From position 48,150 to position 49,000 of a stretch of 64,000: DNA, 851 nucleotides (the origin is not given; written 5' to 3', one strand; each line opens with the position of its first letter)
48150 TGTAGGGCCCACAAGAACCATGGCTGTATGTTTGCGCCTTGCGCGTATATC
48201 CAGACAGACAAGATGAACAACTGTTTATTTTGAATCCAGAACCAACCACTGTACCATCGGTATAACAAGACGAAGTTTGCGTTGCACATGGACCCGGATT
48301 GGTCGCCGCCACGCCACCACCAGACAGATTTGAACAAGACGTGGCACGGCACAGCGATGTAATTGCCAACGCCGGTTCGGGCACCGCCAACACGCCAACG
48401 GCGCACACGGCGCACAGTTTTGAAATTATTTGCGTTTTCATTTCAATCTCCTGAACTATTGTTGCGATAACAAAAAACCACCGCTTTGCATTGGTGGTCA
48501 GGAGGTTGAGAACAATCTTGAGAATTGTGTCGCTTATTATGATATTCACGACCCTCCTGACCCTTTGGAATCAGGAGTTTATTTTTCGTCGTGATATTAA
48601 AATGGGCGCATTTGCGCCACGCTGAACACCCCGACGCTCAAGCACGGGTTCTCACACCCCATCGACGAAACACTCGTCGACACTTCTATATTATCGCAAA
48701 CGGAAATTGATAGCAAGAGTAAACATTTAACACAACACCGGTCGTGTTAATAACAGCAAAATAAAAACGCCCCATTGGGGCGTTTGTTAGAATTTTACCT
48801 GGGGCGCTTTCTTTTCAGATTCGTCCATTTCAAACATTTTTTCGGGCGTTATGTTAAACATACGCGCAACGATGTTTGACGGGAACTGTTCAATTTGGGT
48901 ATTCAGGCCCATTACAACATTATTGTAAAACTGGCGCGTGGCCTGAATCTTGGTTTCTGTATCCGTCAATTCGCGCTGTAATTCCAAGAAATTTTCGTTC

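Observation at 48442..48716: Unrecognised structured 5' leader with a three-strand terminator/antiterminator switch ahead of a Cys-rich secreted protein gene (copy C)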

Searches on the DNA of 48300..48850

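Call 5: search_rna_families(source=window, start=48300, end=48850, threshold=evalue, max_evalue=10, show_alignments=3)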
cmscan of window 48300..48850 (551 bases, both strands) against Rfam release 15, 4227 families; matches with E-value up to 10: 5.
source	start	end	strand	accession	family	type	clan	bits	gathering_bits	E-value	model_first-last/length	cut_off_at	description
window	48756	48787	-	RF00489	ctRNA_p42d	Gene; antisense;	-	20.8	50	0.065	1-46/46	no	ctRNA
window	48715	48788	+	RF02427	SpF10_sRNA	Gene; sRNA;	-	19.9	60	0.39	1-57/57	no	Streptococcus sRNA SpF10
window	48439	48503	-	RF03012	Mu-gpT-DE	Gene; sRNA;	-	17.1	49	0.29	1-53/53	no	Mu-gpT-DE RNA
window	48763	48815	-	RF02427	SpF10_sRNA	Gene; sRNA;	-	16.3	60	3.6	1-57/57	no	Streptococcus sRNA SpF10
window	48765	48850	-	RF01619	ceN115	Gene; sRNA;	-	13.6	44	3.4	58-159/159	5'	C. elegans sRNA ceN115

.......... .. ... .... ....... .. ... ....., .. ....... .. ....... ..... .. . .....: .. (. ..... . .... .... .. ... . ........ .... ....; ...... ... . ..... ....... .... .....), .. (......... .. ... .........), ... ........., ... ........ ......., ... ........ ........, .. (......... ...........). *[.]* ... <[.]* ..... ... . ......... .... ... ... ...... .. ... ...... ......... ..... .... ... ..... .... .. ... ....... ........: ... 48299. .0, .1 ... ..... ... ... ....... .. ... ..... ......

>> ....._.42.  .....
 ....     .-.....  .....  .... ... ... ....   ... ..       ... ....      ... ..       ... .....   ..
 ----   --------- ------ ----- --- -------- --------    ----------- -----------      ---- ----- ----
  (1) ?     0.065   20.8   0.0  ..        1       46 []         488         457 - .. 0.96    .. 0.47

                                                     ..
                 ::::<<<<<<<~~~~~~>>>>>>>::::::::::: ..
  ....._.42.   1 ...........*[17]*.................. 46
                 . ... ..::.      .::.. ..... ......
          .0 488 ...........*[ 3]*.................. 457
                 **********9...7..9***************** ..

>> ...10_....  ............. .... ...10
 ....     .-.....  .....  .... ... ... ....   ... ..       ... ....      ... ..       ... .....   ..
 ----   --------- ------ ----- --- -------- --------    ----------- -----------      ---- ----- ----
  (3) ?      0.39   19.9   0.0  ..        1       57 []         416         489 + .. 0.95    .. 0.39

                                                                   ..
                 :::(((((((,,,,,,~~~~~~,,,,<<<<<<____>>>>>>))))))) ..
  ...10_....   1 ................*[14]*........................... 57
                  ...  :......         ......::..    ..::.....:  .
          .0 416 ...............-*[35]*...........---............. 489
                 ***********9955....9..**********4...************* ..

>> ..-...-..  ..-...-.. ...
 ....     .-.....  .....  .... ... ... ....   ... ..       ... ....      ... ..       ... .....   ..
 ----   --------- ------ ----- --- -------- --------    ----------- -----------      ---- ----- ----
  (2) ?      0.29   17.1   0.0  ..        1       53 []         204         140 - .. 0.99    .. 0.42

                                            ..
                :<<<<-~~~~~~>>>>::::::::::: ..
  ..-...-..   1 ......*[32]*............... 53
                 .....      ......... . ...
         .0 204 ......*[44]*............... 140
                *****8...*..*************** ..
